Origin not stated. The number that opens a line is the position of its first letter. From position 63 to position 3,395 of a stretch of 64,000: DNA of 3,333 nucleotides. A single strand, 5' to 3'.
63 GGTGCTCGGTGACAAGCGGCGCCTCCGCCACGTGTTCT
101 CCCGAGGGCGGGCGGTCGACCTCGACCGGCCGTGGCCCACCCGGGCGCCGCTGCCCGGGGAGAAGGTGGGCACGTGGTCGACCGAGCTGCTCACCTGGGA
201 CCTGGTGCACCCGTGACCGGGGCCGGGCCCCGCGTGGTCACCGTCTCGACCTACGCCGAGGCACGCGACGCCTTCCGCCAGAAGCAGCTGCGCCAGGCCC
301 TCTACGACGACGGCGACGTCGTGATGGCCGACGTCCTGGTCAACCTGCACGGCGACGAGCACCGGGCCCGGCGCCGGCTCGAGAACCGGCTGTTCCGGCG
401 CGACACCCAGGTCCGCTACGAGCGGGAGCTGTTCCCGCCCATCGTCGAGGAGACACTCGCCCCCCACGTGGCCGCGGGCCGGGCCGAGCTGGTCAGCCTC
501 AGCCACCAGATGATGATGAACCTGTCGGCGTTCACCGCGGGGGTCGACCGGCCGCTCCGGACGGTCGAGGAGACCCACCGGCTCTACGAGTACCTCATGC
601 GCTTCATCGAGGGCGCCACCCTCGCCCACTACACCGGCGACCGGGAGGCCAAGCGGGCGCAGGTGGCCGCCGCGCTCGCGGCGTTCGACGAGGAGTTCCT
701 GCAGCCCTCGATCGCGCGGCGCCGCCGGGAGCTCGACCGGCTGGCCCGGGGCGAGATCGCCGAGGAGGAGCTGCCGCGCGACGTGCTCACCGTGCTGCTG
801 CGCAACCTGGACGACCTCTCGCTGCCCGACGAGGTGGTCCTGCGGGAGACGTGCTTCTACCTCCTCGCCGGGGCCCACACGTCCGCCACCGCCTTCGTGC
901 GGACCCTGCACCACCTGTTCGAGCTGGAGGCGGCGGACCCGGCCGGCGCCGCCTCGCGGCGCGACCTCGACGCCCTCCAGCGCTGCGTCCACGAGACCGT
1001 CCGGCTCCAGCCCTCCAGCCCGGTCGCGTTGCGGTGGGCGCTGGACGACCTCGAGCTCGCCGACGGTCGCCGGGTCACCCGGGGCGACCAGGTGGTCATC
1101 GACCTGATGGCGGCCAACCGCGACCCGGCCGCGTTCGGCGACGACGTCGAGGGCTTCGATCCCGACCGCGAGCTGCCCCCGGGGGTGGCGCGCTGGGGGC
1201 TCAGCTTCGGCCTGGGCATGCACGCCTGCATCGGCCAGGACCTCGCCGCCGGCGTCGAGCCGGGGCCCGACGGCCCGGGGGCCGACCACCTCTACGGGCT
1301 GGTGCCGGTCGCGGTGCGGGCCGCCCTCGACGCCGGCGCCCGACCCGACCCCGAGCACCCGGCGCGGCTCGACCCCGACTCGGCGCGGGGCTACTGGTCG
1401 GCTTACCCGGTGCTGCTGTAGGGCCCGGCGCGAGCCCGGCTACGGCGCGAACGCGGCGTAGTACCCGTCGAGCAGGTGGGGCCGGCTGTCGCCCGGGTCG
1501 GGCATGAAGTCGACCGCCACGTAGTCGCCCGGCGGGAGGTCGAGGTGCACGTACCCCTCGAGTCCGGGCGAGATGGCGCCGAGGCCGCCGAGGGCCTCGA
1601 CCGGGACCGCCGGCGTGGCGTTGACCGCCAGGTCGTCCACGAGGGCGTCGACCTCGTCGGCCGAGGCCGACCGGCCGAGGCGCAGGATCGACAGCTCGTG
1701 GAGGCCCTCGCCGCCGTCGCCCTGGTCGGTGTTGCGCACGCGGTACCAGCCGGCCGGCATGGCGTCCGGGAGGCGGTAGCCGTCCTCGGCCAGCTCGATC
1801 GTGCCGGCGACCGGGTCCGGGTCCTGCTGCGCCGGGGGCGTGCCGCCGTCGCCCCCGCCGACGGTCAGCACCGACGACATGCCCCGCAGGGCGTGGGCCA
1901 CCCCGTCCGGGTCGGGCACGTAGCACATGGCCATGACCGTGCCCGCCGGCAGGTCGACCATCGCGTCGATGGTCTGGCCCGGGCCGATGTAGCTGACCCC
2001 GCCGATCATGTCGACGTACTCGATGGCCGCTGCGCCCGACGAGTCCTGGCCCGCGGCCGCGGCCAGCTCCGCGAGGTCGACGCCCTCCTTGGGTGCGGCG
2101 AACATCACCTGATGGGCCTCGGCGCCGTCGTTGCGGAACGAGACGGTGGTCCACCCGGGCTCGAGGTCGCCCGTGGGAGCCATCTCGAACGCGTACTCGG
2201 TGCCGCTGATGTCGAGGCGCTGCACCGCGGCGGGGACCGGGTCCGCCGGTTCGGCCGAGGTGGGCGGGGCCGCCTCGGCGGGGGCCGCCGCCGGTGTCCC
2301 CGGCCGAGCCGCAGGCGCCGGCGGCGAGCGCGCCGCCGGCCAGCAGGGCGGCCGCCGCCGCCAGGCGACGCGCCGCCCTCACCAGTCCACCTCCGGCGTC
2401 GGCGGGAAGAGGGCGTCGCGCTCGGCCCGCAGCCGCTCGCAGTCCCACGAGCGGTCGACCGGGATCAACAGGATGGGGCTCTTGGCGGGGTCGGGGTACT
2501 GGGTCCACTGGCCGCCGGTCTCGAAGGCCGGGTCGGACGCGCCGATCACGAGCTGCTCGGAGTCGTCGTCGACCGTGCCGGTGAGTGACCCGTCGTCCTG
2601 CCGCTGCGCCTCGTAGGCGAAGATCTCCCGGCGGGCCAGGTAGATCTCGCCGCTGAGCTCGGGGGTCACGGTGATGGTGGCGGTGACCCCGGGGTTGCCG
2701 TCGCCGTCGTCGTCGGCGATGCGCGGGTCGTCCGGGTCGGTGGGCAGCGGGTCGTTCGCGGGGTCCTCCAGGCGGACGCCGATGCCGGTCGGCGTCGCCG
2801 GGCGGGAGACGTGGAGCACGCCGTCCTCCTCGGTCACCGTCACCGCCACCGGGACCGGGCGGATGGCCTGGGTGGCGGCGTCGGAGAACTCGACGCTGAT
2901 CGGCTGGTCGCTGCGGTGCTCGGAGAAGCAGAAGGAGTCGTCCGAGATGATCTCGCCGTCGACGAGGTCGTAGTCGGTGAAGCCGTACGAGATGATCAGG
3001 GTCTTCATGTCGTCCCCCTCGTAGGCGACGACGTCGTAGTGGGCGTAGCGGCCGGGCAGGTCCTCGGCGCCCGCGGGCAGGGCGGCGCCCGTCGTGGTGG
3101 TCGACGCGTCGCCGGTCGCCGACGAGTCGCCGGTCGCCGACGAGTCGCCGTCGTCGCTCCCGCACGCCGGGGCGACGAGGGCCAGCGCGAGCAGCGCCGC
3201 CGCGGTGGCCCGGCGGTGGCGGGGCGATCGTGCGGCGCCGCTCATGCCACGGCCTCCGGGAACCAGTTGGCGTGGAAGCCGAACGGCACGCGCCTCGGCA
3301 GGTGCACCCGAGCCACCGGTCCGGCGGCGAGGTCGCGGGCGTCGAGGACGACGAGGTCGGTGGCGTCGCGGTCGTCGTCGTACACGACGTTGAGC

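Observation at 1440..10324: Divergent oxygenase supercluster with two CCO-family enzymes, a Rieske oxygenase and a LigW/ACMSD-type amidohydrolase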

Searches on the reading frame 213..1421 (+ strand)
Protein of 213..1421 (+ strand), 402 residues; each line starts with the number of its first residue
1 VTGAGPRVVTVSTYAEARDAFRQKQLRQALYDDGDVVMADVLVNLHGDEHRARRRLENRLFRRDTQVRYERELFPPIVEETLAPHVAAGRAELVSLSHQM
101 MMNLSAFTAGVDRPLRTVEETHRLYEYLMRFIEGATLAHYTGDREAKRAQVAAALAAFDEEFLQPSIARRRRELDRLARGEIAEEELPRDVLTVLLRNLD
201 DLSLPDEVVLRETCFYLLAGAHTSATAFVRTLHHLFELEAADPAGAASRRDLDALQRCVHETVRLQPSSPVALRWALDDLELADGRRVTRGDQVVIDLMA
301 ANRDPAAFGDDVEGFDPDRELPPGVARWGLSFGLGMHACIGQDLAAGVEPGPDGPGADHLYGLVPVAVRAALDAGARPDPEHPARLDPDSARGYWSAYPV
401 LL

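Call 7: search_protein_families(library=pfam, proteins=[window:213-1421:+], max_evalue=0.01)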
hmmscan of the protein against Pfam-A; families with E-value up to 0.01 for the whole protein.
window:213-1421:+ (402 aa): 1 family
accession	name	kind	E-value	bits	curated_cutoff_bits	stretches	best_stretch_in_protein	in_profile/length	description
PF00067.27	p450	-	5.5e-17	62.1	22.8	1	160-345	217-417/462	Cytochrome P450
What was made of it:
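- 213..1421 (+): Cytochrome P450, a conserved member of the cluster. PF00067 5.5e-17 (call 7).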

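Call 10: search_protein_families(library=ncbifam, proteins=[window:213-1421:+], max_evalue=0.001)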
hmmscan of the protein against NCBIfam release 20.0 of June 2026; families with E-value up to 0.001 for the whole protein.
window:213-1421:+ (402 aa): 8 families
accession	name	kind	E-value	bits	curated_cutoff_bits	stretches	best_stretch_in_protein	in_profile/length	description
TIGR04515.1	P450_rel_GT_act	subfamily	5.5e-13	49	343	1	112-322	128-325/386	P450-derived glycosyltransferase activator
TIGR04538.1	P450_cycloAA_1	subfamily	2.3e-12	46.5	500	1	32-345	58-351/395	cytochrome P450, cyclodipeptide synthase-associated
NF041802.1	P450_SolI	exception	8.7e-11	40.9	850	1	246-345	287-380/424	solanimycin biosynthesis cytochrome P450 SolI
TIGR04458.1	CYP450_TxtE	equivalog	1.4e-09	37.1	500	1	257-345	278-360/403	4-nitrotryptophan synthase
NF045812.1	PentlenOxigase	equivalog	4.9e-09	35.6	800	1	252-345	299-393/444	pentalenene oxygenase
NF041177.1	Cyp119_Thmprot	equivalog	2.7e-08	33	680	1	253-345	240-325/368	cytochrome P450 Cyp119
NF051859.1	AlbFlvMonOxTrpSyn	equivalog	3.3e-08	32.6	700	1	250-323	315-386/457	bifunctional albaflavenone monooxygenase/terpene synthase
NF050147.1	aminopyruv_ApyO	equivalog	5.5e-08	31.9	525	1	38-346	76-379/444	RiPP biosynthesis cytochrome P450 ApyO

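Call 21: search_solved_structures(query=window:213-1421:+, max_evalue=0.00001)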
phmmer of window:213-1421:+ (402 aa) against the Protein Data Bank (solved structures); distinct sequences matched with E-value up to 0.00001: 217 (the best 60 are shown).
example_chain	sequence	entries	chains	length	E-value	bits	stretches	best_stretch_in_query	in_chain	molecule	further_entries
8w7g_A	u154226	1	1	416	7.8e-14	54.7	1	154-345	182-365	Pentalenolactone synthase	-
9u5y_A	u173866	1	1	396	1.3e-13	54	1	154-345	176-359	Pentalenolactone synthase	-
2z3t_A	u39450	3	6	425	5.7e-12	48.6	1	157-346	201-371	Cytochrome P450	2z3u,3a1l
8fz8_A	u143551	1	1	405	1.5e-11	47.2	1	167-346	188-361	Cytochrome P450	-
7wzl_A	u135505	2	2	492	2.7e-11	46.3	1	86-345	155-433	Putative cytochrome P450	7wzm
1odo_A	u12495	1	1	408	4.4e-11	45.6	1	144-345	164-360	PUTATIVE CYTOCHROME P450 154A1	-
5nws_A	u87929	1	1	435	1e-10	44.5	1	187-345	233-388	saAcmM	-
2wiv_A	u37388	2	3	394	1.3e-10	44.1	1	244-345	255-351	CYTOCHROME P450-LIKE PROTEIN XPLA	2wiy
4ep6_A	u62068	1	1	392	1.3e-10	44.1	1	245-345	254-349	Cytochrome P450-like protein XplA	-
3psx_A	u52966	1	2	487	1.7e-10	43.7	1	173-345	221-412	Bifunctional P-450/NADPH-P450 reductase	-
1zo4_A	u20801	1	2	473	2.2e-10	43.3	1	173-345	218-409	Bifunctional P-450:NADPH-P450 reductase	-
3nc3_A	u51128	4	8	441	2.4e-10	43.2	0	190-345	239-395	Cytochrome P450 cypX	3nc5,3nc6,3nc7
9lw0_A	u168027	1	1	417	3.4e-10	42.7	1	175-345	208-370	Cytochrome P450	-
5ofq_A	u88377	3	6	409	4.8e-10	42.2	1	186-345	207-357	Cytochrome P450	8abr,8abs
8q2f_A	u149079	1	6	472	4.9e-10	42.2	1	242-345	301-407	Bifunctional cytochrome P450/NADPH--P450 reductase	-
5jq2_A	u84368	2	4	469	4.9e-10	42.2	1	173-346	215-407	P450 BM3 L407C heme domain mutant | Bifunctional cytochrome P450/NADPH--P450 reductase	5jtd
4key_A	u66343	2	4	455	5.2e-10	42.1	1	173-345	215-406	Bifunctional P-450/NADPH-P450 reductase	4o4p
2x7y_A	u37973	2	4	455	5.3e-10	42.1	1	173-345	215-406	BIFUNCTIONAL P-450/NADPH-P450 REDUCTASE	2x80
4kew_A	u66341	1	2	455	5.3e-10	42.1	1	173-345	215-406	Bifunctional P-450/NADPH-P450 reductase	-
1bu7_A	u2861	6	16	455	5.3e-10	42.1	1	173-345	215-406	PROTEIN (CYTOCHROME P450) | CYTOCHROME P450 BM-3 | CYTOCHROME P450 102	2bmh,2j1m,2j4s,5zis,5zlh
7wy3_A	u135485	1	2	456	5.3e-10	42.1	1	173-345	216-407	Bifunctional cytochrome P450/NADPH--P450 reductase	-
9l7s_A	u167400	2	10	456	5.3e-10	42.1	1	173-345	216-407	Bifunctional cytochrome P450/NADPH--P450 reductase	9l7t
9l7v_A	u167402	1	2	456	5.3e-10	42.1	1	173-345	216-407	Bifunctional cytochrome P450/NADPH--P450 reductase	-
7wy2_A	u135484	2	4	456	5.3e-10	42.1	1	173-345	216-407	Bifunctional cytochrome P450/NADPH--P450 reductase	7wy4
23ub_A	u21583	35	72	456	5.3e-10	42.1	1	173-345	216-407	Bifunctional cytochrome P450/NADPH--P450 reductase | Bifunctional P-450/NADPH-P450 reductase | Bifunctional cytochrome P450/NADPH-P450 reductase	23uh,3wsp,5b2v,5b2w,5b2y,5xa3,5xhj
9l7u_A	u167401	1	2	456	5.3e-10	42.1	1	173-345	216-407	Bifunctional cytochrome P450/NADPH--P450 reductase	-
6hn8_A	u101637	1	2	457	5.3e-10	42.1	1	173-345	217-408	Bifunctional cytochrome P450/NADPH--P450 reductase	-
4kf2_A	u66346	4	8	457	5.3e-10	42.1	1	173-345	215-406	Bifunctional P-450/NADPH-P450 reductase | Bifunctional cytochrome P450/NADPH--P450 reductase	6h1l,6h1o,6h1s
4kf0_A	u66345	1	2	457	5.3e-10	42.1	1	173-345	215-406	Bifunctional P-450/NADPH-P450 reductase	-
6h1t_A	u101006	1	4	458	5.3e-10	42.1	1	173-345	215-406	Bifunctional cytochrome P450/NADPH--P450 reductase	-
2uwh_A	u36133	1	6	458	5.4e-10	42.1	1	173-345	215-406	BIFUNCTIONAL P-450: NADPH-P450 REDUCTASE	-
1bvy_A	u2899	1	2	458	5.4e-10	42.1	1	173-345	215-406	PROTEIN (CYTOCHROME P450 BM-3)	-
9iss_A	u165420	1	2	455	5.4e-10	42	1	173-345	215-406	Bifunctional cytochrome P450/NADPH--P450 reductase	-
9ist_A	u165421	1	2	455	5.4e-10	42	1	173-345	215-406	Bifunctional cytochrome P450/NADPH--P450 reductase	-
7y0r_A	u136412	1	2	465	5.4e-10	42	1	173-345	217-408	Bifunctional cytochrome P450/NADPH--P450 reductase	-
9isu_A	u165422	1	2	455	5.4e-10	42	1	173-345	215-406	Bifunctional cytochrome P450/NADPH--P450 reductase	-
7wde_A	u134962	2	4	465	5.5e-10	42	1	173-345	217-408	Bifunctional cytochrome P450/NADPH--P450 reductase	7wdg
7y9j_A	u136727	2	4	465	5.5e-10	42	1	173-345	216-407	Bifunctional cytochrome P450/NADPH--P450 reductase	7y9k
7egn_A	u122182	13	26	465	5.6e-10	42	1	173-345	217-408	Bifunctional cytochrome P450/NADPH--P450 reductase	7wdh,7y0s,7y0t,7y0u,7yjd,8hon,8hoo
7wdd_A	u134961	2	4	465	5.6e-10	42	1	173-345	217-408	Bifunctional cytochrome P450/NADPH--P450 reductase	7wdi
3npl_A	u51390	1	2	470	5.6e-10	42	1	173-345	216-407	Bifunctional P-450/NADPH-P450 reductase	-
4zfa_A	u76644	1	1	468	5.6e-10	42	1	173-345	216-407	Bifunctional P-450/NADPH-P450 reductase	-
3kx3_A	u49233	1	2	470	5.7e-10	42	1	173-345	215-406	Bifunctional P-450/NADPH-P450 reductase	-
3ben_A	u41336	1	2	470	5.7e-10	42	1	173-345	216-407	Cytochrome P450 102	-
2ij2_A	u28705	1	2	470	5.7e-10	42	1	173-345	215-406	Cytochrome P450 BM3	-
1fag_A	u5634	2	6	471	5.7e-10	42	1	173-345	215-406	CYTOCHROME P450 BM-3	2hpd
1jpz_A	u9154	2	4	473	5.8e-10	42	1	173-345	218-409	BIFUNCTIONAL P-450:NADPH-P450 REDUCTASE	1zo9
5og9_A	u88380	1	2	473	5.8e-10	41.9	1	173-345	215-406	Bifunctional cytochrome P450/NADPH--P450 reductase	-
3qi8_B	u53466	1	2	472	6e-10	41.9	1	173-345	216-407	Evolved Cytochrome P450 variant (22A3)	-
9uxz_A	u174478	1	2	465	6e-10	41.9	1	172-345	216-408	Bifunctional cytochrome P450/NADPH--P450 reductase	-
6k24_A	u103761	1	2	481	6e-10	41.9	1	173-345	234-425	Bifunctional cytochrome P450/NADPH--P450 reductase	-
6jmw_A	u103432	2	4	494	6.4e-10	41.8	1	173-345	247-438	Bifunctional cytochrome P450/NADPH--P450 reductase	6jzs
4kpb_A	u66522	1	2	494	6.4e-10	41.8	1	173-345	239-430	Cytochrome P450 BM-3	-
4kpa_A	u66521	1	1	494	6.4e-10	41.8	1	173-345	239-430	Cytochrome P450 BM-3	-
9wma_A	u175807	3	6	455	7.2e-10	41.6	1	175-345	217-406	Bifunctional cytochrome P450/NADPH--P450 reductase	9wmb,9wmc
4h24_A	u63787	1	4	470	8.9e-10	41.3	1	242-345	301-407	Cytochrome P450-BM3 variant P450BM3-Cis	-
7y0p_B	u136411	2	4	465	9.1e-10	41.3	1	174-345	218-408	Bifunctional cytochrome P450/NADPH--P450 reductase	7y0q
4zf6_A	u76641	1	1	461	9.7e-10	41.2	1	174-345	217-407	Bifunctional P-450/NADPH-P450 reductase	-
5it1_A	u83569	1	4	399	9.9e-10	41.2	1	142-345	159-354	Putative cytochrome P450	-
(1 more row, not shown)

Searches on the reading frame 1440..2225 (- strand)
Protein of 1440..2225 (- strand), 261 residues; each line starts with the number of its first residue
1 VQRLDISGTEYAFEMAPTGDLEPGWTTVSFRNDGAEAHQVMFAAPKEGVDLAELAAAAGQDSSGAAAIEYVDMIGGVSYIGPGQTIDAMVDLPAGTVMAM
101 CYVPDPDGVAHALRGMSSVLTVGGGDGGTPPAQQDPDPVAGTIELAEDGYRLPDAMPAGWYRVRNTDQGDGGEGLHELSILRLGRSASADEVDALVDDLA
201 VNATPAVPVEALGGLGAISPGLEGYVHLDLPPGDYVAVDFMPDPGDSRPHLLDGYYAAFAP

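Call 7: search_protein_families(library=pfam, proteins=[window:1440-2225:-], max_evalue=0.01)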
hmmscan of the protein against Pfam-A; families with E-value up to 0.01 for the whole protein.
window:1440-2225:- (261 aa): 0 families

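Call 10: search_protein_families(library=ncbifam, proteins=[window:1440-2225:-], max_evalue=0.001)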
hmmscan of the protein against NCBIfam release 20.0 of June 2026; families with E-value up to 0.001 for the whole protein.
window:1440-2225:- (261 aa): 0 families
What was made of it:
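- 1440..2382 (-): lipo1: lipoprotein of unknown family with an apparent frameshift between the signal peptide (start 2382) and the mature domain (1440-~2300). No Pfam or NCBIfam hit (calls 7, 10).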

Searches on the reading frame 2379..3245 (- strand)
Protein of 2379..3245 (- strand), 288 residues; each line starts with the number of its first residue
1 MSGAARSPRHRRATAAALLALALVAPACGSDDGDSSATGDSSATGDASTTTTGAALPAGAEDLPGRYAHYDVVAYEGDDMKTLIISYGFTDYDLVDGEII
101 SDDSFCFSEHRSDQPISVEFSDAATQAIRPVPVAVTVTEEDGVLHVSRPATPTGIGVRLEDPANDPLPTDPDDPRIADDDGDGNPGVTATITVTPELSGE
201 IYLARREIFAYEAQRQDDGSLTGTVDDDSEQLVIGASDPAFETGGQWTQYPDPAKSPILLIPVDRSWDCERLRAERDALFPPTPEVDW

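Call 7: search_protein_families(library=pfam, proteins=[window:2379-3245:-], max_evalue=0.01)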
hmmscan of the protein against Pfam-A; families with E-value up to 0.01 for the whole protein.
window:2379-3245:- (288 aa): 0 families
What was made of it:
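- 2379..3245 (-): lipo2: conserved lipoprotein (lipobox LVAPAC) with no known domain, modelled as a beta-barrel. No Pfam hit (call 7).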

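Call 10: search_protein_families(library=ncbifam, proteins=[window:2379-3245:-], max_evalue=0.001)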
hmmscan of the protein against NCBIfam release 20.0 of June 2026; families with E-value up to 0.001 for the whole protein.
window:2379-3245:- (288 aa): 0 families

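Call 51: find_homologous_proteins(query=window:2379-3245:-)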
Query window:2379-3245:- (288 aa): 1002 proteins with E <= 0.001 among 8000 candidates; the best 120 are listed.
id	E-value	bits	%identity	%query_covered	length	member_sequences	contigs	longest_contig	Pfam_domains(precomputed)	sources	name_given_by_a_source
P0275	3.1e-179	613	98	100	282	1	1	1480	-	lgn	-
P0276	1.1e-130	453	83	78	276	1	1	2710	-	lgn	-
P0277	1.9e-130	453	79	91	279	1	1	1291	-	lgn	-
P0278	4.7e-130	451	76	97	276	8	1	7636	-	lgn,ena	-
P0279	7.8e-128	444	78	94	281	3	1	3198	-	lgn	-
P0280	6.8e-124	431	80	80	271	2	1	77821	-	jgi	jgi:hypothetical protein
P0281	8.1e-124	431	72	95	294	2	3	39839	-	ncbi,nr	ncbi:MAG: hypothetical protein MUF83_15140 [Acidimicrobiales bacterium]|nr:hypothetical protein [Aci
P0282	1.2e-123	430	71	97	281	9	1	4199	-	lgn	-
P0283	5.9e-121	421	89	75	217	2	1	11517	-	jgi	-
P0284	1.9e-117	410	80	78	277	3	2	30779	-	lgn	-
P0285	1.5e-116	407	74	85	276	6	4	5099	-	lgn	-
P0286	1.1e-115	404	68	97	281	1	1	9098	-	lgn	-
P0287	1.3e-115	404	73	87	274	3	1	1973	-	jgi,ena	jgi:hypothetical protein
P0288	1.6e-115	404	78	80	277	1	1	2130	-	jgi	jgi:hypothetical protein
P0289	1.9e-115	403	75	79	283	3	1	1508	-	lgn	-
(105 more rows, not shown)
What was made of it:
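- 2379..3245 (-): More than 1000 homologs, all named hypothetical (call 51).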

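Call 61: predict_structure(alignment_id=A3)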
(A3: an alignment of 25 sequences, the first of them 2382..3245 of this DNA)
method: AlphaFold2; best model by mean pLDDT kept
length: 288 residues; sequences in the alignment: 25
mean_pLDDT: 86.4   pTM: 0.77
mean pLDDT of the five models: 86.4, 85.4, 85.3, 85.2, 84.7
residues with pLDDT >= 90: 218; 70-90: 17; 50-70: 13; < 50: 40
segments of 3 or more residues with pLDDT < 50: 1-25, 34-36, 42-46, 48-51
pLDDT, mean of each block of 10 residues (from residue 1): 43 46 47 51 49 79 97 93 97 97 98 95 95 97 97 96 93 94 95 95 95 98 94 92 86 97 98 98 95
secondary structure, 60 per line:
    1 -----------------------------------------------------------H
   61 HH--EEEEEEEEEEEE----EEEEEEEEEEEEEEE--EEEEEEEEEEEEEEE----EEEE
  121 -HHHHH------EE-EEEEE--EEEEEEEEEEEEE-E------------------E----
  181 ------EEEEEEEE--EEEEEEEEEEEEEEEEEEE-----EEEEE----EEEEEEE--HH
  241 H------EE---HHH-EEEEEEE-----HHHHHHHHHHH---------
elements in order: E65-76 E81-95 E98-112 E117-120 H122-126 E136-140 E143-155 E187-194 E197-215 E221-225 E230-236 E257-263 H269-279
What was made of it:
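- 2379..3245 (-): AlphaFold pLDDT 86 (call 61).
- The lipoproteins could handle hydrophobic ligands; lipo2 is a beta-barrel (call 61).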

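Call 64: fold_search(model_id=the predicted structure, library=pdb)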
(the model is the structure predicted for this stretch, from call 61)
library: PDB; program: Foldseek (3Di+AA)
matches with E <= 10: 657; with E <= 0.001: 0
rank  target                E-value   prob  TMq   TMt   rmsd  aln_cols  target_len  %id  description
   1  5xlm_A                3.1e-02  0.89  0.22  0.37   8.9       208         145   10  Monomer form of M.tuberculosis PknI sensor domain (released 2018-05-16)
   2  6xw9                  5.7e-02  0.69  0.19  0.36  12.8       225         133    8  Human myelin protein P2 mutant K120S (released 2020-04-08)
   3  2ich_A                6.3e-02  0.10  0.16  0.15  19.6       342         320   10  CRYSTAL STRUCTURE OF A PUTATIVE ATTH (NE1406) FROM NITROSOMONAS EUROPAEA AT 2.00 A RESOLUTION (released 2006-10-03)
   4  7dna_F                7.8e-02  0.08  0.11  0.15  19.2       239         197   10  Photocleavable Fluorescent Protein in green and red form (released 2021-01-27)
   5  5o68_I                9.1e-02  0.11  0.17  0.19  15.9       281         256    8  Crystal Structure of the Pseudomonas functional amyloid secretion protein FapF - R157A mutant (released 2017-08-23)
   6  6ohh_B                9.5e-02  0.66  0.19  0.36   9.7       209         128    8  Structure of EF1p2_mFAP2b bound to DFHBI (released 2020-04-08)
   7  3h4z_A                9.5e-02  0.41  0.18  0.11  18.4       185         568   11  Crystal Structure of an MBP-Der p 7 fusion protein (released 2010-03-31)
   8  6xvr                  1.1e-01  0.41  0.17  0.33  14.4       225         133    8  Human myelin protein P2 mutant L35S (released 2020-04-08)
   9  4d65_A                1.5e-01  0.04  0.11  0.10  19.0       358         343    7  Structure of porin Omp-Pst2 from P. stuartii; the asymmetric unit contains a dimer of trimers. (released 2016-03-09)
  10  1p4t                  1.7e-01  0.77  0.31  0.48   5.8       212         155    5  Crystal structure of Neisserial surface protein A (NspA) (released 2003-07-22)
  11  5n4m                  1.7e-01  0.33  0.17  0.33  14.2       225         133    8  Human myelin protein P2, mutant I43N (released 2017-08-09)
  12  3qq2_C                1.8e-01  0.16  0.22  0.24  19.5       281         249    7  Crystal Structure of the Beta Domain of the Bordetella Autotransporter Brka (released 2011-04-13)
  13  2erv_B                1.8e-01  0.89  0.32  0.53   5.5       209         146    9  Crystal structure of the outer membrane enzyme PagL (released 2006-04-11)
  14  6sts_A                1.8e-01  0.47  0.20  0.38  13.3       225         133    8  Human myelin protein P2 mutant R30Q (released 2020-04-08)
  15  4lsi_A                1.8e-01  0.04  0.12  0.11  21.7       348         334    8  Ion selectivity of OmpF porin soaked in 0.3M KBr (released 2013-10-23)
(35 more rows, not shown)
